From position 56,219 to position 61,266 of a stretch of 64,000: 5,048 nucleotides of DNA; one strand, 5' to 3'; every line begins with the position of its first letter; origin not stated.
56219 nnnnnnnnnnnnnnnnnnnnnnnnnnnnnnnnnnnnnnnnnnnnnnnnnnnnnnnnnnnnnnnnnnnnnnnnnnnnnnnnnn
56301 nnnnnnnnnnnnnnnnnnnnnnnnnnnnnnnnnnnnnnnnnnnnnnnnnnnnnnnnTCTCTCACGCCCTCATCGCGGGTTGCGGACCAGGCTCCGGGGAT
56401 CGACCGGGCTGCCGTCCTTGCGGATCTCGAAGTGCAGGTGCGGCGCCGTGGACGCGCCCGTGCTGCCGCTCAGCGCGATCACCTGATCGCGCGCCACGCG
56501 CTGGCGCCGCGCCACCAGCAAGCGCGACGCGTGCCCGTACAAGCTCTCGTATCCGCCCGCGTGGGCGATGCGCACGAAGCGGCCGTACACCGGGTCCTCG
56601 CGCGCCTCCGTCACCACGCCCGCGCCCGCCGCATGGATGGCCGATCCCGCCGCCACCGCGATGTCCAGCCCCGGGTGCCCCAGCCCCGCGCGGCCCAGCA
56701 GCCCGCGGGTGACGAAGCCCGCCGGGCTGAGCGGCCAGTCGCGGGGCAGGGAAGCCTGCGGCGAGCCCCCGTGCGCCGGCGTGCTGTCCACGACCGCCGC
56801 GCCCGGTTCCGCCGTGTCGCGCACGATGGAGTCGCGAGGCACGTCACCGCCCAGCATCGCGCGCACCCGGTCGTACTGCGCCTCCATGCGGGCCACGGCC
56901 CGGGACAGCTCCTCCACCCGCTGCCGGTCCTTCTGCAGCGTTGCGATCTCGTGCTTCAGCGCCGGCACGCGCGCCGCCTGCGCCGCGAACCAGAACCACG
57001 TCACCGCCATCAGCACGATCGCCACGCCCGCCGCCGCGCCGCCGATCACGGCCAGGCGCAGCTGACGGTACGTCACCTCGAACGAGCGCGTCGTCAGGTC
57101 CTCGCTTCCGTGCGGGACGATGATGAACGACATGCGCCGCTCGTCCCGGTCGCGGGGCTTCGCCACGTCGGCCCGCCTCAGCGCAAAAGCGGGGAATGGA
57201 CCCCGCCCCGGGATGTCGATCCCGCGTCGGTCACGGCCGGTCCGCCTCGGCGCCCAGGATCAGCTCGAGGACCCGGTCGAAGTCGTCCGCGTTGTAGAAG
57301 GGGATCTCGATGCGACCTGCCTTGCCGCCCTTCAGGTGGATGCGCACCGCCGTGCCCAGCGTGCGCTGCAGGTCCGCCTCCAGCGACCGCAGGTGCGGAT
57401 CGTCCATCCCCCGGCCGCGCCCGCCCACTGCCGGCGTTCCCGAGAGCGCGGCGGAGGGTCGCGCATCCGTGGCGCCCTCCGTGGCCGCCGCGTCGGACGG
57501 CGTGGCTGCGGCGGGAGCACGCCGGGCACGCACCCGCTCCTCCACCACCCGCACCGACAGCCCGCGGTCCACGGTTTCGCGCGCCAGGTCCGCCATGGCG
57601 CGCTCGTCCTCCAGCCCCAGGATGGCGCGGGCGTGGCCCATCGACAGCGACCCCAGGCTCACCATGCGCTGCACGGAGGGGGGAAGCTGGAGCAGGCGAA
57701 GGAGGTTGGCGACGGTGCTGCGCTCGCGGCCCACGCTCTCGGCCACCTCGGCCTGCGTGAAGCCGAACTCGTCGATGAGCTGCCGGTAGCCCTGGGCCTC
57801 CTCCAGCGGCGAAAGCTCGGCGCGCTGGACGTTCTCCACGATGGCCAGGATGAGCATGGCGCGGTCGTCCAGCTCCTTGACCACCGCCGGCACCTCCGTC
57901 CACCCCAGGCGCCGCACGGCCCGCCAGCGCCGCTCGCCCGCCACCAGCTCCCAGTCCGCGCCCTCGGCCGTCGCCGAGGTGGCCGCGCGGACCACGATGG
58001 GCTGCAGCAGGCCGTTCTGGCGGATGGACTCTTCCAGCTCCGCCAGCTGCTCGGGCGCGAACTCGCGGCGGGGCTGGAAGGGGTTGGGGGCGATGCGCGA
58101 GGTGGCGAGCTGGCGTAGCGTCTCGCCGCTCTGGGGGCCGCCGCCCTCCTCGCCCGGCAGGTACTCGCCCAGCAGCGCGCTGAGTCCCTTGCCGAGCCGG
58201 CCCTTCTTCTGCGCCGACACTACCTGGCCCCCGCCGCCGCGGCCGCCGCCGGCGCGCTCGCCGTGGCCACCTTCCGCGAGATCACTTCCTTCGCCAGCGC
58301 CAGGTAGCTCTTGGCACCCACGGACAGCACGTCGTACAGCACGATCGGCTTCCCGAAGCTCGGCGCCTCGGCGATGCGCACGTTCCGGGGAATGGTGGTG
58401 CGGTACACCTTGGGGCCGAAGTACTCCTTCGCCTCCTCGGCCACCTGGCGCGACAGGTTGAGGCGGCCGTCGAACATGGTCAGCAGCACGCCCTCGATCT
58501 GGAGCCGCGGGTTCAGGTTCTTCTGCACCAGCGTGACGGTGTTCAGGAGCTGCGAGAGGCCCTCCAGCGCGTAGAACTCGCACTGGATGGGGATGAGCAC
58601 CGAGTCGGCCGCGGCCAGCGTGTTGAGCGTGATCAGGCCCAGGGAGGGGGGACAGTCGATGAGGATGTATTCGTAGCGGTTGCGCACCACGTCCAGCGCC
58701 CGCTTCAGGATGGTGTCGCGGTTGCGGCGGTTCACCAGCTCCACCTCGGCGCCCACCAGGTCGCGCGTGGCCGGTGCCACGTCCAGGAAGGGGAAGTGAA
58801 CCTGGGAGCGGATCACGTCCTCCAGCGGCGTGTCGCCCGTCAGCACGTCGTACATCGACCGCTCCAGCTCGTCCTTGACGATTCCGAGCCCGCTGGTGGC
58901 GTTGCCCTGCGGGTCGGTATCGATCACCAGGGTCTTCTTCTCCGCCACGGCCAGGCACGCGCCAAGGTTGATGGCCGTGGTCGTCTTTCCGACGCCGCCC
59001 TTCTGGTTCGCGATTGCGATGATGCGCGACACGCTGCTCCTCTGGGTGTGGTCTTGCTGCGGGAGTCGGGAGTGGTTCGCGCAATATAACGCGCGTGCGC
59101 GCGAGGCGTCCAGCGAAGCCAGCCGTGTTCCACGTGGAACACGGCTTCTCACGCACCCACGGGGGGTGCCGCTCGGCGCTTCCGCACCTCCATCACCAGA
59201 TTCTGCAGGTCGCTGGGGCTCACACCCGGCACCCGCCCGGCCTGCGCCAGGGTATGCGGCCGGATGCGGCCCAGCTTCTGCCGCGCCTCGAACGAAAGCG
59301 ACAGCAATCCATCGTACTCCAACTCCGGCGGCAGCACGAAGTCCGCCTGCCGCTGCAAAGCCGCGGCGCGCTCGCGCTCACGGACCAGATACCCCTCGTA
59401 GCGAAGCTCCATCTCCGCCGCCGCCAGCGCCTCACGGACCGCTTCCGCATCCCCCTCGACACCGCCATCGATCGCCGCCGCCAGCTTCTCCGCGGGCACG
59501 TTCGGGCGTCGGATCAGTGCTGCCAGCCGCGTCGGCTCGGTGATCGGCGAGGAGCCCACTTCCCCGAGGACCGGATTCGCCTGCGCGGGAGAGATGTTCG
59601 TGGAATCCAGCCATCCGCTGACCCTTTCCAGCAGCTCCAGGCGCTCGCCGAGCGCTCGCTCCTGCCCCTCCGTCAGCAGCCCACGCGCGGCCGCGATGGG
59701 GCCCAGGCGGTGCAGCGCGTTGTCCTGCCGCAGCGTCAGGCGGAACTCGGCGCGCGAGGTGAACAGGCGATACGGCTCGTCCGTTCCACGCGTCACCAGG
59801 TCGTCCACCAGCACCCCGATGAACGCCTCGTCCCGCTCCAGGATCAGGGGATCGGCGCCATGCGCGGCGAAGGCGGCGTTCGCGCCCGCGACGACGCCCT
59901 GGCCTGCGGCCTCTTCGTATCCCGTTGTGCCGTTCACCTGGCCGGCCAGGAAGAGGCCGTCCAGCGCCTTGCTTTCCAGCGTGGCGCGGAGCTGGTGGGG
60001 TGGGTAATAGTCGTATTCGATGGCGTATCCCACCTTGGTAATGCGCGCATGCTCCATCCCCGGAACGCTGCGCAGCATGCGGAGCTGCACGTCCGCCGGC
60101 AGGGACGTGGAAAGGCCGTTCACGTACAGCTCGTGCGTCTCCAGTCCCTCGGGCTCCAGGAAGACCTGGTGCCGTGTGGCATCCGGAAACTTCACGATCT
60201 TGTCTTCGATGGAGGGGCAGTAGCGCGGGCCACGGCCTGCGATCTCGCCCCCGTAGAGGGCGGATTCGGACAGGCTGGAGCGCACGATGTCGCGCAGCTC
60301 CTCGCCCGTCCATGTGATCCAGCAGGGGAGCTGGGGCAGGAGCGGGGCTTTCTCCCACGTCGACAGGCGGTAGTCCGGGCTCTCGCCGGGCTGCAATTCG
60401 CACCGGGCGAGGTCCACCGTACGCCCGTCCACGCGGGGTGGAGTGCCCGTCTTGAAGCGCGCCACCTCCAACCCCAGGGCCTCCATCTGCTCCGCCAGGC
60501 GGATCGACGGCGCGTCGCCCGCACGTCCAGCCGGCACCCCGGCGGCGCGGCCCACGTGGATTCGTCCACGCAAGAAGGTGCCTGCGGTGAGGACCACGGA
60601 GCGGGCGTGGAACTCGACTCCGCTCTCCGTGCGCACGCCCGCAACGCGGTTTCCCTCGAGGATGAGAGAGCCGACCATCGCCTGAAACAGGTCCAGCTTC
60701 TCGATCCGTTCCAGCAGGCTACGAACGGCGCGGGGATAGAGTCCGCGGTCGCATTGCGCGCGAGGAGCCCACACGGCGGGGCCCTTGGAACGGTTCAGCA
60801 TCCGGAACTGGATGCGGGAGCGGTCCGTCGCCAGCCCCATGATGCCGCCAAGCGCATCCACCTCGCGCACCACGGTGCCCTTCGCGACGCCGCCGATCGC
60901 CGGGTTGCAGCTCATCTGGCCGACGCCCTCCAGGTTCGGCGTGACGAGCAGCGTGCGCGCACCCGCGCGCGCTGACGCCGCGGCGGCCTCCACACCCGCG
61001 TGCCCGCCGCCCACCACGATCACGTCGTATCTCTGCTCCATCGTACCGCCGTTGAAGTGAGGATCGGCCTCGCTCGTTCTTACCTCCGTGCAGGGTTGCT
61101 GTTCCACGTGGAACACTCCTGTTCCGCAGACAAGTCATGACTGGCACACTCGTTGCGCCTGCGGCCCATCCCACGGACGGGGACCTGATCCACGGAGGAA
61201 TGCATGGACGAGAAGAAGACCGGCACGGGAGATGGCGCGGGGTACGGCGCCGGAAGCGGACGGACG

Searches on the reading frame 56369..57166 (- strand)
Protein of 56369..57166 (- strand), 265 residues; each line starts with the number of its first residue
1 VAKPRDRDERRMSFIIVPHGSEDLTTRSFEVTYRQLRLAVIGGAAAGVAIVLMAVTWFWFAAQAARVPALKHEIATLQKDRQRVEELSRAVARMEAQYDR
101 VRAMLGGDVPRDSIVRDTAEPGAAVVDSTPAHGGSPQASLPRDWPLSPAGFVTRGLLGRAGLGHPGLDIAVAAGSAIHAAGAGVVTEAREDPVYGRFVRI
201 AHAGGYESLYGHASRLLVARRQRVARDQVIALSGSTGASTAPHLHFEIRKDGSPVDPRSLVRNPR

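Call 7: search_protein_families(library=pfam, proteins=[window:56369-57166:-], max_evalue=0.01)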
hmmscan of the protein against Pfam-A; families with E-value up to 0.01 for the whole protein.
window:56369-57166:- (265 aa): 1 family
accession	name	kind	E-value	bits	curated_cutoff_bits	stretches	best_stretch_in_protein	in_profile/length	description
PF01551.29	Peptidase_M23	-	5.9e-31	107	28.7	1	164-257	3-96/96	Peptidase family M23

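Call 8: search_protein_families(library=ncbifam, proteins=[window:56369-57166:-], max_evalue=0.01)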
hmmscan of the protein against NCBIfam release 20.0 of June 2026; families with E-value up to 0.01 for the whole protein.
window:56369-57166:- (265 aa): 14 families
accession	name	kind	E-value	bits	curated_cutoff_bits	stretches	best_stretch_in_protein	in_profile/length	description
NF053825.1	PdgNdpepShyA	equivalog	5.6e-23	81.3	700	1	163-257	295-389/425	peptidoglycan DD-endopeptidase ShyA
NF041208.1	celldiv_DipM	equivalog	3.3e-20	72.7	740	1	165-258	320-414/419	cell division endopeptidase DipM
NF008652.0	PRK11649.1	equivalog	6.5e-20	71.2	341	1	163-258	312-407/439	murein DD-endopeptidase MepM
NF052336.1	PdgHdaseHSB100310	equivalog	8.3e-19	68.1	500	1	143-255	36-148/316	peptidoglycan hydrolase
NF052530.1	Heli_ShapePgp3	exception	4.1e-18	65.4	300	1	164-261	167-264/270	peptidoglycan metallopeptidase Pgp3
NF053738.1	S2SprSpoIIQBc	equivalog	1.1e-16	61.2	250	1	166-264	124-226/232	stage II sporulation protein SpoIIQ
NF052529.1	PG_M23_Pgp6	exception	1.2e-15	57.2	600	1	164-258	335-429/452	peptidoglycan metallopeptidase Pgp6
NF053824.1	PdgNdpepShyC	equivalog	3.5e-15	55.8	700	1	163-259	295-391/429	peptidoglycan DD-endopeptidase ShyC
NF008123.1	PRK10871.1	equivalog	4.8e-15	55.8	311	1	78-257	181-358/365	murein hydrolase activator NlpD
NF040883.1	amid_act_ActS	equivalog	7.4e-15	54.9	375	1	140-259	113-231/242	amidase activator ActS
NF008644.1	PRK11637.1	equivalog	2.2e-14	53.3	270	1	162-258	284-380/385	murein hydrolase activator EnvC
NF050804.1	CellDivDipMCaul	equivalog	1.5e-13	50.5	900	1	160-252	524-617/634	cell division endopeptidase DipM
NF040576.1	T2SS_GspM_XpsM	equivalog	0.0081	15.8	60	0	37-102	1-69/180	type II secretion system protein GspM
NF047755.1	LIC_10271_M23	exception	0.0096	15.7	180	0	171-257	124-205/207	LIC_10271 family cell wall hydrolase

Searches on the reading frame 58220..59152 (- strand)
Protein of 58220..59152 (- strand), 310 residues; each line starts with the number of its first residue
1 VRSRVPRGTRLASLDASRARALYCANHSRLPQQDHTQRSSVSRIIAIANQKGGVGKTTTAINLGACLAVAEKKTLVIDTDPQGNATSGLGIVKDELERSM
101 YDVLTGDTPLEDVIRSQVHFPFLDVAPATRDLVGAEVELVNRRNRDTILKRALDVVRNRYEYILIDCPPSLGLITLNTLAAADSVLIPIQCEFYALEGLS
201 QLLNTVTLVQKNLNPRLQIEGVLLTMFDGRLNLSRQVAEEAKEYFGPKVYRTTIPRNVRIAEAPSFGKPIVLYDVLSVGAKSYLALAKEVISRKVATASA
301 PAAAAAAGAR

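Call 7: search_protein_families(library=pfam, proteins=[window:58220-59152:-], max_evalue=0.01)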
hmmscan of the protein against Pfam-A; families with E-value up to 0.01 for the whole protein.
window:58220-59152:- (310 aa): 7 families
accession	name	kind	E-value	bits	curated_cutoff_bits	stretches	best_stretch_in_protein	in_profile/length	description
PF13614.12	AAA_31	-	2e-68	230.3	27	1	43-219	2-177/177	AAA domain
PF01656.29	CbiA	-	2.5e-29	102.2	25.4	1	45-270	1-125/125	CobQ/CobB/MinD/ParA nucleotide binding domain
PF10609.15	ParA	-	7.9e-10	39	27.1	1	41-178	2-130/246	NUBPL iron-transfer P-loop NTPase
PF09140.17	MipZ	-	1e-08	35.3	20.7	1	44-202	2-142/262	ATPase MipZ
PF06564.18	CBP_BcsQ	-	4.3e-08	33.4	21.3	1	44-288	3-231/234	Cellulose biosynthesis protein BcsQ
PF00142.24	Fer4_NifH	-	8e-08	32.5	25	1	45-118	3-73/271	4Fe-4S iron sulfur cluster binding proteins, NifH/frxC family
PF02374.21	ArsA_ATPase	-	1e-06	28.6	24.3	1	50-84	8-42/305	Anion-transporting ATPase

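Call 8: search_protein_families(library=ncbifam, proteins=[window:58220-59152:-], max_evalue=0.01)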
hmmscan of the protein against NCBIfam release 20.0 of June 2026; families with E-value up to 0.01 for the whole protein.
window:58220-59152:- (310 aa): 31 families (the best 25 are shown)
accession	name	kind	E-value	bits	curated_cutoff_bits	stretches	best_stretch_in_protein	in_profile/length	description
NF041546.1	ParA_partition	equivalog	3e-30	105.3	180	2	44-132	1-91/203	ParA family partition ATPase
TIGR03453.1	partition_RepA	equivalog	2.2e-28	99.2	348.45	1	35-212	97-287/387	plasmid partitioning protein RepA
NF041283.1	PrgP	equivalog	1.2e-27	97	400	1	42-260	2-228/297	ParA superfamily DNA segregation protein PrgP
TIGR01969.1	minD_arch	subfamily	2.2e-25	89.3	201.75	1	43-295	1-235/251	cell division ATPase MinD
NF010443.0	PRK13869.1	subfamily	3.6e-21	75.4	446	1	35-204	114-296/405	plasmid-partitioning protein RepA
TIGR01968.1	minD_bact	equivalog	1.5e-16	60.6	212.9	1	43-295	2-241/261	septum site-determining protein MinD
TIGR03371.1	cellulose_yhjQ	equivalog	2e-15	56.9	157.85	1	44-291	3-242/246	cellulose biosynthesis protein BcsQ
NF010259.0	PRK13705.1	equivalog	2.1e-15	56.6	725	1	39-214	103-289/388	plasmid-partitioning protein SopA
TIGR01007.1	eps_fam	subfamily_domain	1.7e-11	44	108.05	1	43-175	18-142/204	polysaccharide biosynthesis tyrosine autokinase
TIGR03018.1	pepcterm_TyrKin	hypoth_equivalog_domain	3.1e-09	36.5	230.65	1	36-193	29-183/207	XrtA-associated tyrosine autokinase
NF008079.0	PRK10818.1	equivalog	5.9e-09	35.6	508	1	42-272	2-229/270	septum site-determining protein MinD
TIGR01287.1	nifH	equivalog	1.6e-08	34.2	394.35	1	50-105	7-60/275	nitrogenase iron protein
NF009701.0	PRK13230.1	subfamily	1.7e-07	30.5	350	1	50-93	8-51/291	nitrogenase reductase-like protein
NF033200.1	F430_CfbC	exception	3.4e-07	29.9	402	1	45-89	3-46/260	Ni-sirohydrochlorin a,c-diamide reductive cyclase ATP-dependent reductase subunit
TIGR01005.1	eps_transp_fam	subfamily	6.8e-07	27.9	411.7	1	33-194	538-691/754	exopolysaccharide transport protein family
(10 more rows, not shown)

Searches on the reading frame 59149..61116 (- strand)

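Call 7: search_protein_families(library=pfam, proteins=[window:59149-61116:-], max_evalue=0.01)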
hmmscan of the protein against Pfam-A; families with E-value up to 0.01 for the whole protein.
window:59149-61116:- (655 aa): 8 families
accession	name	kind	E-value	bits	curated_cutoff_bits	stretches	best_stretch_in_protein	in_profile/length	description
PF01134.28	GIDA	-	1.9e-152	508.3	22.1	1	31-420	1-389/391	Glucose inhibited division protein A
PF13932.14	SAM_GIDA_C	-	4e-18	65.4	27.1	1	586-640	2-56/57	tRNA modifying enzyme MnmG/GidA C-terminal helical bundle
PF21680.2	GIDA_C_1st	-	4.6e-12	47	24.7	1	491-580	9-95/96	tRNA modifying enzyme MnmG/GidA C-terminal helical domain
PF12831.13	FAD_oxidored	-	2e-09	37.7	27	1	31-174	1-140/416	FAD dependent oxidoreductase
PF00890.30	FAD_binding_2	-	6.1e-06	26.1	20.4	1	31-59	1-29/414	FAD binding domain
PF07992.20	Pyr_redox_2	-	0.00019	21.4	26.1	1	30-62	1-31/291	Pyridine nucleotide-disulphide oxidoreductase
PF01266.30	DAO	-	0.0011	19.1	27.9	0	129-185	150-208/353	FAD dependent oxidoreductase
PF03486.20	HI0933_like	-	0.0037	17.2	50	0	31-58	2-29/244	HI0933-like protein Rossmann domain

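Call 8: search_protein_families(library=ncbifam, proteins=[window:59149-61116:-], max_evalue=0.01)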
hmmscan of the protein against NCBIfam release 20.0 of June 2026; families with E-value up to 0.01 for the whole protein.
window:59149-61116:- (655 aa): 35 families (the best 25 are shown)
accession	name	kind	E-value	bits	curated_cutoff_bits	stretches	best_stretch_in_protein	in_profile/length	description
TIGR00136.1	mnmG_gidA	equivalog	8.2e-225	747.8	524.85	1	30-646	1-614/616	tRNA uridine-5-carboxymethylaminomethyl(34) synthesis enzyme MnmG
NF003739.0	PRK05335.1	equivalog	5.1e-18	65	262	1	331-441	277-387/441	methylenetetrahydrofolate--tRNA-(uracil(54)-C(5))-methyltransferase (FADH(2)-oxidizing) TrmFO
TIGR00137.1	gid_trmFO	equivalog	1e-15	57.5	428.65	1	330-444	273-387/433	FADH(2)-oxidizing methylenetetrahydrofolate--tRNA-(uracil(54)-C(5))-methyltransferase TrmFO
TIGR02032.1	GG-red-SF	subfamily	1.1e-05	25.3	158.8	1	30-179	1-146/297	geranylgeranyl reductase family protein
TIGR03140.1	AhpF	equivalog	1.1e-05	24.2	502.9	1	26-64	209-247/515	alkyl hydroperoxide reductase subunit F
NF005691.0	PRK07494.1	equivalog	1.5e-05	23.8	459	1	27-62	6-41/404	UbiH/UbiF family hydroxylase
NF006130.0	PRK08274.1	equivalog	2.9e-05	23.1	369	1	26-58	2-34/467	FAD-dependent tricarballylate dehydrogenase TcuA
TIGR01372.1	soxA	subfamily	5.7e-05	21.1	1164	1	16-69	156-208/996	sarcosine oxidase subunit alpha family protein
NF053676.1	4oxCHCAChcC1Cy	equivalog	0.0002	19.9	1000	0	29-58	1-30/528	4-oxocyclohexanecarboxylate 2-dehydrogenase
NF009477.0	PRK12843.1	equivalog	0.00045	18.8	758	1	26-67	13-53/578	FAD-dependent oxidoreductase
NF004991.0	PRK06370.1-3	subfamily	0.00052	18.7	620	1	25-66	31-72/509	FAD-containing oxidoreductase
NF053717.1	VnlPnlRedVprA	equivalog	0.0009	18.2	600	1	27-58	4-35/481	vinyl phenol reductase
NF041160.1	DGGPL_Thplmales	equivalog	0.00094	18.2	780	1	28-71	2-45/396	digeranylgeranylglycerophospholipid reductase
TIGR01350.1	lipoamide_DH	equivalog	0.0018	17.1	408.8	1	30-61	2-33/461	dihydrolipoyl dehydrogenase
NF005867.0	PRK07804.1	equivalog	0.0023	16.3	639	1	26-79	15-66/548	L-aspartate oxidase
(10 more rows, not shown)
